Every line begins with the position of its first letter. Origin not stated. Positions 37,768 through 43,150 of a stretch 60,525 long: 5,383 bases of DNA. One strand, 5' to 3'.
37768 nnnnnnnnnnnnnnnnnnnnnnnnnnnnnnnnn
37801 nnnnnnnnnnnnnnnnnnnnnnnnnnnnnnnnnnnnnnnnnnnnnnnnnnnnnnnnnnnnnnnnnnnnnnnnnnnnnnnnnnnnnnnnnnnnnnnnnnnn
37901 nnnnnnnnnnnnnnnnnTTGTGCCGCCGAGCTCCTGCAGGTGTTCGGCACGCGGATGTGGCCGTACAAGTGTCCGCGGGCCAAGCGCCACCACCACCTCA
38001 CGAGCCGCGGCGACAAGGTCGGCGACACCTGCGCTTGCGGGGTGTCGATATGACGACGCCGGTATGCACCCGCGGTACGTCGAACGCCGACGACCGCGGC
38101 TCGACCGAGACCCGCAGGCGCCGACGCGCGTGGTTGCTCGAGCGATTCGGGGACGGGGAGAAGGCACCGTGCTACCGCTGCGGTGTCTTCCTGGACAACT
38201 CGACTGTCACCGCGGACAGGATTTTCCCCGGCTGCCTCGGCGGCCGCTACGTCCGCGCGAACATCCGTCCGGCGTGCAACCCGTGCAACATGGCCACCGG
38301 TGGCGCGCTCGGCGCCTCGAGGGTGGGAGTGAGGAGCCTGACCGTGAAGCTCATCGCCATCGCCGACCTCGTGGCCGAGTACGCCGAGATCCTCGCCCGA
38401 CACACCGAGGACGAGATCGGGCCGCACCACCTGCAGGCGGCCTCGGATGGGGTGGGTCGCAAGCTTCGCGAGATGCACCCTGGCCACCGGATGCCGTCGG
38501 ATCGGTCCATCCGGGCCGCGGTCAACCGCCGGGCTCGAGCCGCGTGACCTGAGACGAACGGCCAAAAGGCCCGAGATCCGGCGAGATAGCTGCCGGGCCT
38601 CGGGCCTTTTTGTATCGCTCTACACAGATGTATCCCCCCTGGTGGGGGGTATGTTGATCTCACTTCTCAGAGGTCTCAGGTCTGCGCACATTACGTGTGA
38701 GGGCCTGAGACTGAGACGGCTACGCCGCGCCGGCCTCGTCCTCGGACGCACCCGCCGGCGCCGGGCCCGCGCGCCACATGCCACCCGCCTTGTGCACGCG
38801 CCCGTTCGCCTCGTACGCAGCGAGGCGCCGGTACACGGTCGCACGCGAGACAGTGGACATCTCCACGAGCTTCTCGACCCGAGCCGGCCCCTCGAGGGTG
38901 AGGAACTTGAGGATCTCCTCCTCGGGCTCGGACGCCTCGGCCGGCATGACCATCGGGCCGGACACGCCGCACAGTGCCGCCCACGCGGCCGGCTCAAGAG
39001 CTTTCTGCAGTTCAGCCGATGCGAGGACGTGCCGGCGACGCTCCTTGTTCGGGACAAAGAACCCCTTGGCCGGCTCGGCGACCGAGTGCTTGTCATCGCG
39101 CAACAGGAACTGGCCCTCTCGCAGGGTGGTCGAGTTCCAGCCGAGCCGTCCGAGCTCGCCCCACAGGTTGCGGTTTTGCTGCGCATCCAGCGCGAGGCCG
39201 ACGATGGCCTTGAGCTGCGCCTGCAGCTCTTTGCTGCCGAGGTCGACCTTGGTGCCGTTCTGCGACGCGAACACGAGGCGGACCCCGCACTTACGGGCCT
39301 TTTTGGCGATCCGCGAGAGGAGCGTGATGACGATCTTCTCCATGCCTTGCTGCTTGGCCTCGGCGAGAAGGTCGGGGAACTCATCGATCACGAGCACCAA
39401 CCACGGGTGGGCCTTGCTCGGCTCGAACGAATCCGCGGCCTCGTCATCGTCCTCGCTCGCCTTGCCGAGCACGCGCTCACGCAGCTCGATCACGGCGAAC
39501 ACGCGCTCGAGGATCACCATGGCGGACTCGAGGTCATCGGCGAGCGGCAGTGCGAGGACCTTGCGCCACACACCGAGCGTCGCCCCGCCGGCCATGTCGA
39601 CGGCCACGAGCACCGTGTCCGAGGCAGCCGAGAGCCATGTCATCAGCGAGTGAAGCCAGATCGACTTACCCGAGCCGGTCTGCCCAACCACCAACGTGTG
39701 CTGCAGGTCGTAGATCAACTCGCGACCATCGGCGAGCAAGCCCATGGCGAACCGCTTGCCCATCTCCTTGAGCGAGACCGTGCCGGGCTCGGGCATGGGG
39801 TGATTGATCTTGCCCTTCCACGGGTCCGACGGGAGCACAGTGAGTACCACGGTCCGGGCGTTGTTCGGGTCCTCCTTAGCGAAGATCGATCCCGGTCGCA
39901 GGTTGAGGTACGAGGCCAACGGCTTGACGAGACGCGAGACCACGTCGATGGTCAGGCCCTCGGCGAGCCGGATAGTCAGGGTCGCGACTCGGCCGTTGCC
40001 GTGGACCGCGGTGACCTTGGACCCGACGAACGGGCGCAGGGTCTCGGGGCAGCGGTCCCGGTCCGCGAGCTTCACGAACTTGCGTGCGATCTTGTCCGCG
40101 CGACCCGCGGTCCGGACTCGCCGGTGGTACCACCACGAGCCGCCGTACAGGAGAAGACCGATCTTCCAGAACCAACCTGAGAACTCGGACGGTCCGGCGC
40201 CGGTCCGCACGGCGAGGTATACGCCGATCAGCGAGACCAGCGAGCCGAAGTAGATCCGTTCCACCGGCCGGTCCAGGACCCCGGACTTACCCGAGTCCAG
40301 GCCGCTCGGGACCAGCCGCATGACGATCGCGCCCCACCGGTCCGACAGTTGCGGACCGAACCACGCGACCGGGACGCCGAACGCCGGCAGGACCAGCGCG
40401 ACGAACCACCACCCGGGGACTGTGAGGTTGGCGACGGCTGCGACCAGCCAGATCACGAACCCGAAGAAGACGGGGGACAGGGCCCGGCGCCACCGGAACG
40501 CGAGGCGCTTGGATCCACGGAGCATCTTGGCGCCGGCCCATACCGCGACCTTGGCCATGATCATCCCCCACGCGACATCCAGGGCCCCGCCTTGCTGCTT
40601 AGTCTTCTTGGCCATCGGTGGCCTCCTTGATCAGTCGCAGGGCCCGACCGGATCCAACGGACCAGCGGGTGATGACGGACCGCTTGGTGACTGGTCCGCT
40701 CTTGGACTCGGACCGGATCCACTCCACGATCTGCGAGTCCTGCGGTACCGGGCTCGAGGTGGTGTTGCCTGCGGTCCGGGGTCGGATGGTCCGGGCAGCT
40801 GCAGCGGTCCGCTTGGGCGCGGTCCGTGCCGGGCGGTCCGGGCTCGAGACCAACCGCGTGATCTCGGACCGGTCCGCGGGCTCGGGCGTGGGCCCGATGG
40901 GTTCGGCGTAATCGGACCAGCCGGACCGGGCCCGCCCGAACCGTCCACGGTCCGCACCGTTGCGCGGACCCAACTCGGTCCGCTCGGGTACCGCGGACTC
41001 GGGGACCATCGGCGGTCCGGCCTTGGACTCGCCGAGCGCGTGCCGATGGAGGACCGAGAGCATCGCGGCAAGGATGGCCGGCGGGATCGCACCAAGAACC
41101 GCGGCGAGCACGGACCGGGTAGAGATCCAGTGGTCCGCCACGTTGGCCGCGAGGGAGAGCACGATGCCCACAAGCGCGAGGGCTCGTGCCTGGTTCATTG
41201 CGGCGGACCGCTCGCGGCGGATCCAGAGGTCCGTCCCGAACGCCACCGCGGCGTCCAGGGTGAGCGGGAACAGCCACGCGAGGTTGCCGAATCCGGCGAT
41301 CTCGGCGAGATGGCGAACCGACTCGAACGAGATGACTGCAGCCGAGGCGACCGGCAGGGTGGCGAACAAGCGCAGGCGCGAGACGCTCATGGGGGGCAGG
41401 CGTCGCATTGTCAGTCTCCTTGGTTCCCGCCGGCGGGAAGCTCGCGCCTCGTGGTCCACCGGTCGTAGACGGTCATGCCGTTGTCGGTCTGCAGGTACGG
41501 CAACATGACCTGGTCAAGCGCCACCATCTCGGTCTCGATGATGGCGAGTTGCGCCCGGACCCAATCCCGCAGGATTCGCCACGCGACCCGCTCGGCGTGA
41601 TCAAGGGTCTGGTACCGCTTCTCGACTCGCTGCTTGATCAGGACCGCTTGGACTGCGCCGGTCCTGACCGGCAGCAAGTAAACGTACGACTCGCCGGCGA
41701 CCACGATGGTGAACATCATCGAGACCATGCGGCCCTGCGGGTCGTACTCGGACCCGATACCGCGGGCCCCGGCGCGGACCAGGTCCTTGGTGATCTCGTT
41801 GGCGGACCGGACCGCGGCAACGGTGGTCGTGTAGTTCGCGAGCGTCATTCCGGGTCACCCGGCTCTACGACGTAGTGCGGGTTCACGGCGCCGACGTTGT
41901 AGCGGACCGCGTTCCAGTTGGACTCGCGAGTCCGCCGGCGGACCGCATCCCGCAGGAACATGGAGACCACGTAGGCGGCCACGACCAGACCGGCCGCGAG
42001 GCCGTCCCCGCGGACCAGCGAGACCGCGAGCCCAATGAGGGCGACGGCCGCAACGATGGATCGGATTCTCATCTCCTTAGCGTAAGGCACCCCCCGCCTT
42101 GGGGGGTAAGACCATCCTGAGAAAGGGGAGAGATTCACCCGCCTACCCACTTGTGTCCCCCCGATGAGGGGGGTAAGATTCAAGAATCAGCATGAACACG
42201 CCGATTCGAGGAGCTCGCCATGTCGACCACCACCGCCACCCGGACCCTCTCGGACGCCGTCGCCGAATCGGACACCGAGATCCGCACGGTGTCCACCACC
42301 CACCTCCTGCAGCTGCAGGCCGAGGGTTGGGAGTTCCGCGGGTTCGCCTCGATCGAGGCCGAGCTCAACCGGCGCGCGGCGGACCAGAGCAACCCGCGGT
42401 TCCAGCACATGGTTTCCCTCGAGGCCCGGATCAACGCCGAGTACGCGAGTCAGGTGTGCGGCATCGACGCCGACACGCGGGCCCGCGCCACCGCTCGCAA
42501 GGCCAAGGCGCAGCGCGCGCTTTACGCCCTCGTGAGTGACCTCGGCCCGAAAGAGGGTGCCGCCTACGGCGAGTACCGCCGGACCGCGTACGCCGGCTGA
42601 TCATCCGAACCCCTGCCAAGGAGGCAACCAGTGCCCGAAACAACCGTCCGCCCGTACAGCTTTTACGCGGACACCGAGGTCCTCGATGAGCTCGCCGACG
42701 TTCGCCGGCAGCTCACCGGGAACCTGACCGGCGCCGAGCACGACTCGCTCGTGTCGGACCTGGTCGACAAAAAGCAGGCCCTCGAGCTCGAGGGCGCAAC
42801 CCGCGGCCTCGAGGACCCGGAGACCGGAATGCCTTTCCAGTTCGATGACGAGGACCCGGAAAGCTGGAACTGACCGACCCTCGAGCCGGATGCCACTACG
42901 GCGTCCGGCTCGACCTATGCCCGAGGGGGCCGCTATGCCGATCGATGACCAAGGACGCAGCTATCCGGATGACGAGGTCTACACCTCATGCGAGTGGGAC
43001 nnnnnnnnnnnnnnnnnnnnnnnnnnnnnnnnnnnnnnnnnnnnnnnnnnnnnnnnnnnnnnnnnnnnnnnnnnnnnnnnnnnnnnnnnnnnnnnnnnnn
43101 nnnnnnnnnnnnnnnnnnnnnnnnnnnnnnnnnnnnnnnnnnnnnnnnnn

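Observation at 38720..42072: Conjugation-type TraB/FtsK translocase operon with a DUF2637 membrane protein inside a virion-encoding genome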

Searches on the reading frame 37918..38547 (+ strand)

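Call 46: search_protein_families(library=pfam, proteins=[window:37918-38547:+], max_evalue=0.01)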
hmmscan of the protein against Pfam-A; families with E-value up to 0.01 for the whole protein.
window:37918-38547:+ (209 aa): 1 family
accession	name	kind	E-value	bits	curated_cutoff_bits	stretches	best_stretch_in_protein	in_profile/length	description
PF14279.12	HNH_5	-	3.9e-06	27.1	27.5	1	85-128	1-44/56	HNH endonuclease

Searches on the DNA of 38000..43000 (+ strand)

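Call 3: search_dna_similar(query=window:38000-43000:+, collection=phages, mode=near, max_rows=30)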
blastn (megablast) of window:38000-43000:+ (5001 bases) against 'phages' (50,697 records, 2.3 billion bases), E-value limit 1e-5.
No match.

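Call 107: search_rna_families(source=window, start=38300, end=38900, threshold=evalue, max_evalue=1)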
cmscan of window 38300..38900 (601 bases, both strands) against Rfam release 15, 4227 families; matches with E-value up to 1: 1.
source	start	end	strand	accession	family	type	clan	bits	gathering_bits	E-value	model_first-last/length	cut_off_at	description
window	38630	38704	+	RF01762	whalefall-1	Gene; sRNA;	-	17.1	37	0.11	1-56/56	no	Whalefall-1 RNA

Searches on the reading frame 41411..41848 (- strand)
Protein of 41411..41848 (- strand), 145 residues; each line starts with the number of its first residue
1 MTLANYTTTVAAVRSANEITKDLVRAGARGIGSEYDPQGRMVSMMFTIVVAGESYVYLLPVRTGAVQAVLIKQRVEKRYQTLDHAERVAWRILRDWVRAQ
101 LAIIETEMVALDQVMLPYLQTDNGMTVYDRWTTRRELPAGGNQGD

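Call 4: search_protein_families(library=pfam, proteins=[window:41411-41848:-], max_evalue=0.1)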
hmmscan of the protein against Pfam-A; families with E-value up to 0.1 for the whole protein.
window:41411-41848:- (145 aa): 0 families

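Call 5: search_protein_families(library=phrogs, proteins=[window:41411-41848:-], max_evalue=0.01)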
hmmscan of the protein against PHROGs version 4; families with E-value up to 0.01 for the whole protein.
window:41411-41848:- (145 aa): 1 family
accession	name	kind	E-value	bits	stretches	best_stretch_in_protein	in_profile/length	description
phrog_17260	-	unknown function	1.8e-06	28.9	1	6-130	6-131/158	-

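Call 55: search_protein_families(library=ncbifam, proteins=[window:41411-41848:-], max_evalue=0.01)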
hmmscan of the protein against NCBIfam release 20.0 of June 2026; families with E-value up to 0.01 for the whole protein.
window:41411-41848:- (145 aa): 0 families

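Call 56: search_protein_families(library=padloc, proteins=[window:41411-41848:-], max_evalue=0.01)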
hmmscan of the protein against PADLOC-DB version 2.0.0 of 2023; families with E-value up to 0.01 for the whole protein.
window:41411-41848:- (145 aa): 0 families

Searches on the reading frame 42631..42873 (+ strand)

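Call 102: search_protein_families(library=pfam, alignment_id=A2, max_evalue=0.01)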
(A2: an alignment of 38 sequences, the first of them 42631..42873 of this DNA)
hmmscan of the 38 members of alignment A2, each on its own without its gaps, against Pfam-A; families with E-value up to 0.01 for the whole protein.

A. member 1, window:42631-42873:+ (80 aa): 0 families

B. families by the number of members that match (of 38 scanned): 4 families
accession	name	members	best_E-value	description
PF02467.21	Whib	1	6e-16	Transcription factor WhiB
PF24729.2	Acb2_Tad1_hairpin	1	2.5e-07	Acb2/Tad1, hairpin domain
PF05866.16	RusA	1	0.0012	Endodeoxyribonuclease RusA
PF20137.4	DUF6527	1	0.0027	Family of unknown function (DUF6527)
